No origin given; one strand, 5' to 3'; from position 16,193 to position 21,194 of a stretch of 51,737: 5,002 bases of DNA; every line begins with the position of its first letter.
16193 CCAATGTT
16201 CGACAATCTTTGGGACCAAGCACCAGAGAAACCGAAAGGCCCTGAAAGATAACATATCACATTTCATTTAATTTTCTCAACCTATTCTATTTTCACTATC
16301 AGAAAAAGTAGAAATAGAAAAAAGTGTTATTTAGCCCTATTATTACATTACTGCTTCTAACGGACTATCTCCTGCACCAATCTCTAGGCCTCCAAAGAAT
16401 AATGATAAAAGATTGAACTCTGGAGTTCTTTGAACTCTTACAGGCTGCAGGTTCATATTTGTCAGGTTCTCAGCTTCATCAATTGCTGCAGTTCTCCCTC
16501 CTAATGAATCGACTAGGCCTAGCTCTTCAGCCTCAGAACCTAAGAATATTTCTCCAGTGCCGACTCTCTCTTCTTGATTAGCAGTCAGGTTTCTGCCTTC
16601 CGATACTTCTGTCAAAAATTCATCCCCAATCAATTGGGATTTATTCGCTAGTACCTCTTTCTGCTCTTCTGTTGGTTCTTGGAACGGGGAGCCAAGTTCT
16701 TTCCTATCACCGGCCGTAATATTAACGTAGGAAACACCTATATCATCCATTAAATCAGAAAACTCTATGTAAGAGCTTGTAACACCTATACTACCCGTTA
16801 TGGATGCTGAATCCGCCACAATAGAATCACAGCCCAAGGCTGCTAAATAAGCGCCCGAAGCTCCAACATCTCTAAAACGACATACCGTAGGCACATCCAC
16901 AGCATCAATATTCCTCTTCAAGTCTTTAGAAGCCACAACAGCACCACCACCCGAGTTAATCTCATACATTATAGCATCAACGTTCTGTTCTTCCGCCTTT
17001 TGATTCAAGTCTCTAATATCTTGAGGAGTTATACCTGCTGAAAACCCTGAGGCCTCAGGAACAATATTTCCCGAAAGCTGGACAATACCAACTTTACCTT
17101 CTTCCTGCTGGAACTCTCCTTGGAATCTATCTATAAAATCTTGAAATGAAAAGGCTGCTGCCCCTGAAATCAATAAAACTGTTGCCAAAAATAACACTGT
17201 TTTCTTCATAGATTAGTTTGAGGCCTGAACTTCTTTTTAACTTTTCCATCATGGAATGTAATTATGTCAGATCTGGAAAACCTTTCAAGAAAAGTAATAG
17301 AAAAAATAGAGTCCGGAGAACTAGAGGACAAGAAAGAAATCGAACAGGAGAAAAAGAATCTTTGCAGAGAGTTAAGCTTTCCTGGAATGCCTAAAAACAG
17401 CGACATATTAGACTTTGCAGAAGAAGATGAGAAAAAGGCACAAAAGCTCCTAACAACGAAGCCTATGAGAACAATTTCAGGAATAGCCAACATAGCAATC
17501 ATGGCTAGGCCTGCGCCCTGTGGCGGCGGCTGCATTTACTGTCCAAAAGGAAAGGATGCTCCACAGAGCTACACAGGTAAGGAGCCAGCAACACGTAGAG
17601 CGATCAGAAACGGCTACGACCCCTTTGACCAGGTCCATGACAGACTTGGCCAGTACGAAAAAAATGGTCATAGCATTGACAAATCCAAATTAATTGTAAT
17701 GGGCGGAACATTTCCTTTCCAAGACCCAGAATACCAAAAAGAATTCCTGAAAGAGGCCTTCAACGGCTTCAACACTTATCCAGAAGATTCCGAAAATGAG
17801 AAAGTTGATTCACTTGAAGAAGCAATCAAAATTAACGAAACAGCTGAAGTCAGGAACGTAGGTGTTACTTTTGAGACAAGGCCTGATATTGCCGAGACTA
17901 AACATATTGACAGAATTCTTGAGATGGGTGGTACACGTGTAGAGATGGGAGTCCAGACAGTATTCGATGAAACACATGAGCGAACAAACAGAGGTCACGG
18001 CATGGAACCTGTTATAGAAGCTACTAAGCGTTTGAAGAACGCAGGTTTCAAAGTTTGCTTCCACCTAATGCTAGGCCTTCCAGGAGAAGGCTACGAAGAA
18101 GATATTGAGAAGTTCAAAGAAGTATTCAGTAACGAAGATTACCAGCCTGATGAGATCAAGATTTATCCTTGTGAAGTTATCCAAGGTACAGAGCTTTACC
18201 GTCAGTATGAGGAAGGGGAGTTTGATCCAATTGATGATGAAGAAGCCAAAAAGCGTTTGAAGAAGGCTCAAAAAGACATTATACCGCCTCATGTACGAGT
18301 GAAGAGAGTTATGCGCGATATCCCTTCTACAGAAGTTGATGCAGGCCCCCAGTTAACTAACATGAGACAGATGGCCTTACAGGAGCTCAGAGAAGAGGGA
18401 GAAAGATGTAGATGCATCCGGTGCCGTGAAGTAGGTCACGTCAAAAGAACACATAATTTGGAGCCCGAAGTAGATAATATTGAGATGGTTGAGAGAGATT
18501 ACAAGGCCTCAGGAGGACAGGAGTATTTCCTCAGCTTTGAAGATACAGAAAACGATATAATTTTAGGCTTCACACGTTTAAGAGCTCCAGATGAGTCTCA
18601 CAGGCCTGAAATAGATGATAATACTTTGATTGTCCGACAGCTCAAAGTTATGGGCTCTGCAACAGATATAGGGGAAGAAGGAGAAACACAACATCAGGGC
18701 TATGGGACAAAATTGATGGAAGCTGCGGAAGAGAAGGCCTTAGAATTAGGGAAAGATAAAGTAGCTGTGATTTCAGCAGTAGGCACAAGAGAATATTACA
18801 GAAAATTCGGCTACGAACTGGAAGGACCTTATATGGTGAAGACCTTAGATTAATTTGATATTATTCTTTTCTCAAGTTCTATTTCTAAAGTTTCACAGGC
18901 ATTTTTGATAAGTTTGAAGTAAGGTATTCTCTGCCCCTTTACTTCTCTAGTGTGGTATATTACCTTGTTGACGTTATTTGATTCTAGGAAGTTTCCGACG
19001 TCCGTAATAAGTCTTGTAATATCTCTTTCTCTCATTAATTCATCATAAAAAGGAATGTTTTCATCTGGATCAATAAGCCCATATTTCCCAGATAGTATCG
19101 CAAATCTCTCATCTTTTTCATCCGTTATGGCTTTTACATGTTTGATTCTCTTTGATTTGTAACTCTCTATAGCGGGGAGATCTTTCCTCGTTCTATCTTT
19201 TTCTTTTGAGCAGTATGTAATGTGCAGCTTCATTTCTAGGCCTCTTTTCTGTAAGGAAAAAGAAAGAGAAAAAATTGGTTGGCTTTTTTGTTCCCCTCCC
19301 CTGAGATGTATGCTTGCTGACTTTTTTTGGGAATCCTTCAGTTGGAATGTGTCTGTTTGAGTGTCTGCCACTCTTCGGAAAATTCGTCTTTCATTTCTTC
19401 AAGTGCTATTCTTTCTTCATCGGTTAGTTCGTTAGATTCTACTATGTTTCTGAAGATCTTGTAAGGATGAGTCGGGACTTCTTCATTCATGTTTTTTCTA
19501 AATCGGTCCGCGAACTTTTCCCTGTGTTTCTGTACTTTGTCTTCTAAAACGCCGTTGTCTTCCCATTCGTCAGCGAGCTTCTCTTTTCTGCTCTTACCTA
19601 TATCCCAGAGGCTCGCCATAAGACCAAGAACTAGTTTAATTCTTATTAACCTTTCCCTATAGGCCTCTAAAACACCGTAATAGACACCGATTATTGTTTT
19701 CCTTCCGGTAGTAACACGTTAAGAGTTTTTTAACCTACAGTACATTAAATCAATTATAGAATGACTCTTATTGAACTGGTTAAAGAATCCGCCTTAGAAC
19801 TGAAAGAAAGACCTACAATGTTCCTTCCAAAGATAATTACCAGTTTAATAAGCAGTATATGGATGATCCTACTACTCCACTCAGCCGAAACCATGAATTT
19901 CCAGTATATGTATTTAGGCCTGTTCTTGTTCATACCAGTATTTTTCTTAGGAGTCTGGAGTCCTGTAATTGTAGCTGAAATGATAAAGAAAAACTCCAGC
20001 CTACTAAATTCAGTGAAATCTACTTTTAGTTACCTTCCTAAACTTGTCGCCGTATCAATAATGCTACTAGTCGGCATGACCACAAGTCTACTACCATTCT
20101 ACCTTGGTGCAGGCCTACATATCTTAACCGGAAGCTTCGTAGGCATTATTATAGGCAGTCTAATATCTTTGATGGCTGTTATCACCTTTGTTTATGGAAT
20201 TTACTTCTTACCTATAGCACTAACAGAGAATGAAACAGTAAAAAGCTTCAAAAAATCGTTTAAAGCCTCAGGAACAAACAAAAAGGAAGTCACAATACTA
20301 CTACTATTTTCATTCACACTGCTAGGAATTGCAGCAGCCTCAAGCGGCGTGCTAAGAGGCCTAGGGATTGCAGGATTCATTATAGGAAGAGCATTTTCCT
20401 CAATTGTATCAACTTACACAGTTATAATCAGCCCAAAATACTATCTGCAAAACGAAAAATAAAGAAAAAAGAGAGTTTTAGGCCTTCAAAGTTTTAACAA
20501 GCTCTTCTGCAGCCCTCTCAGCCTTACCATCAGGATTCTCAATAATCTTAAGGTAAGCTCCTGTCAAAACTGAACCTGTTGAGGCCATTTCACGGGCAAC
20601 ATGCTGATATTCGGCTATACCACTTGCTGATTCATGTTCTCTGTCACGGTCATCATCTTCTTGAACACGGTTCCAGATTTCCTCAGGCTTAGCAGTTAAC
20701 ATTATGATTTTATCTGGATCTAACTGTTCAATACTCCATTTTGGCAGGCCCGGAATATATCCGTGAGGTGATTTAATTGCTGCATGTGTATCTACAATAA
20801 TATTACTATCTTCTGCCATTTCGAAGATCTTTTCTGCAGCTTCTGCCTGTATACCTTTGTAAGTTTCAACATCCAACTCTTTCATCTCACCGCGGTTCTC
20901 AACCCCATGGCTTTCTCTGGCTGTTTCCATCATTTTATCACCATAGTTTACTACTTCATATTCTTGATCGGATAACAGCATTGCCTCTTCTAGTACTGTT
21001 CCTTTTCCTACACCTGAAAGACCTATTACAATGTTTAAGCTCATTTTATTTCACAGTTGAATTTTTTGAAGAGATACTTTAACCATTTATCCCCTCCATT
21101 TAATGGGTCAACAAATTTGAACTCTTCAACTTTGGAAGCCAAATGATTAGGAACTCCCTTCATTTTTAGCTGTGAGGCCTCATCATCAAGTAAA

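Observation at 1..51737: Palindromic hexamer AGGCCT is roughly 15-fold over-represented, independent of reading frame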

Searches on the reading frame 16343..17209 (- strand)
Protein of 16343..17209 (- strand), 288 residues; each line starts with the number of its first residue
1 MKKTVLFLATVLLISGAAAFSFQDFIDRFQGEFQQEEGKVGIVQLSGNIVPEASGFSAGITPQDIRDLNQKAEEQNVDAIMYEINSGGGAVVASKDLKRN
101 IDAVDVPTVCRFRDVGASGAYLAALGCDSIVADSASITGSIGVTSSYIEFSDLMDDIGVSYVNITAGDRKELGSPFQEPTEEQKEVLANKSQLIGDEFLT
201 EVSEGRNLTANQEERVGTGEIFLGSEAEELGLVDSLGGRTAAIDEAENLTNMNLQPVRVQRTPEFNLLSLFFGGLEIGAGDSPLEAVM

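Call 37: search_protein_families(library=pfam, proteins=[window:16343-17209:-], max_evalue=0.001)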
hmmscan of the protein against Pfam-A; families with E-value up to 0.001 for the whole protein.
window:16343-17209:- (288 aa): 2 families
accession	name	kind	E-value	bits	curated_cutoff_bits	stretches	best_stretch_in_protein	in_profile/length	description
PF01343.23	Peptidase_S49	-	1.4e-32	113.3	24.9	1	106-252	7-153/154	Peptidase family S49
PF25145.1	NfeD1b_N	-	2.8e-08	34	40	1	70-143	24-97/189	NfeD1b, N-terminal domain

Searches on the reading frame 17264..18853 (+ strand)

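Call 37: search_protein_families(library=pfam, proteins=[window:17264-18853:+], max_evalue=0.001)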
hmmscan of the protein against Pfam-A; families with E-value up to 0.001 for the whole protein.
window:17264-18853:+ (529 aa): 6 families
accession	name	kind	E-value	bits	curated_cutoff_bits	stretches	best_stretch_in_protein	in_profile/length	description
PF04055.27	Radical_SAM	-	1.5e-20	74.5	29.5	1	86-279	7-158/166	Radical SAM superfamily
PF16199.10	Radical_SAM_C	-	4.3e-19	68.8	31.9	1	295-376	1-84/85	Radical_SAM C-terminal domain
PF23613.1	ELP3_N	-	4.1e-13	49.5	27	1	7-71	4-70/70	ELP3 N-terminal domain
PF00583.31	Acetyltransf_1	-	5.5e-06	27.1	20.7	1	407-517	19-116/116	Acetyltransferase (GNAT) family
PF13508.13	Acetyltransf_7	-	2.1e-05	25.3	27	1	474-518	39-83/84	Acetyltransferase (GNAT) domain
PF13673.13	Acetyltransf_10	-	5.3e-05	23.6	23.6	1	474-519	62-109/128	Acetyltransferase (GNAT) domain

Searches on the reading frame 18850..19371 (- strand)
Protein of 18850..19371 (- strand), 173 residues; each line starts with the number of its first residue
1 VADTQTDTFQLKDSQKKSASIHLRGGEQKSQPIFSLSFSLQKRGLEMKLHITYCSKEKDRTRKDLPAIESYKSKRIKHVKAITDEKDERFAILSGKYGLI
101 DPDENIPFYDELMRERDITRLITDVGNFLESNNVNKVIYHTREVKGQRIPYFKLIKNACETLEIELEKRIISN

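Call 37: search_protein_families(library=pfam, proteins=[window:18850-19371:-], max_evalue=0.001)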
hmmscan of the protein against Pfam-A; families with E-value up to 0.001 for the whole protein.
window:18850-19371:- (173 aa): 1 family
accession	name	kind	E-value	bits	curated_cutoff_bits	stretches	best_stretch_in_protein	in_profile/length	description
PF21818.3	DUF6884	-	7.8e-07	29.7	30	1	54-115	6-65/135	Family of unknown function (DUF6884)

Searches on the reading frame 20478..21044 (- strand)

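Call 39: search_protein_families(library=pfam, proteins=[window:20478-21044:-], max_evalue=0.001)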
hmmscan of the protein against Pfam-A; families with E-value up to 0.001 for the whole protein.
window:20478-21044:- (188 aa): 2 families
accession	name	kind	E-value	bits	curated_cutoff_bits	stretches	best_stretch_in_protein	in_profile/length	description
PF13207.12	AAA_17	-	6.1e-33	114.4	27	1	8-141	2-133/136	AAA domain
PF13238.12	AAA_18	-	6.9e-10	39.9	29.4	1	5-137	2-118/128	AAA domain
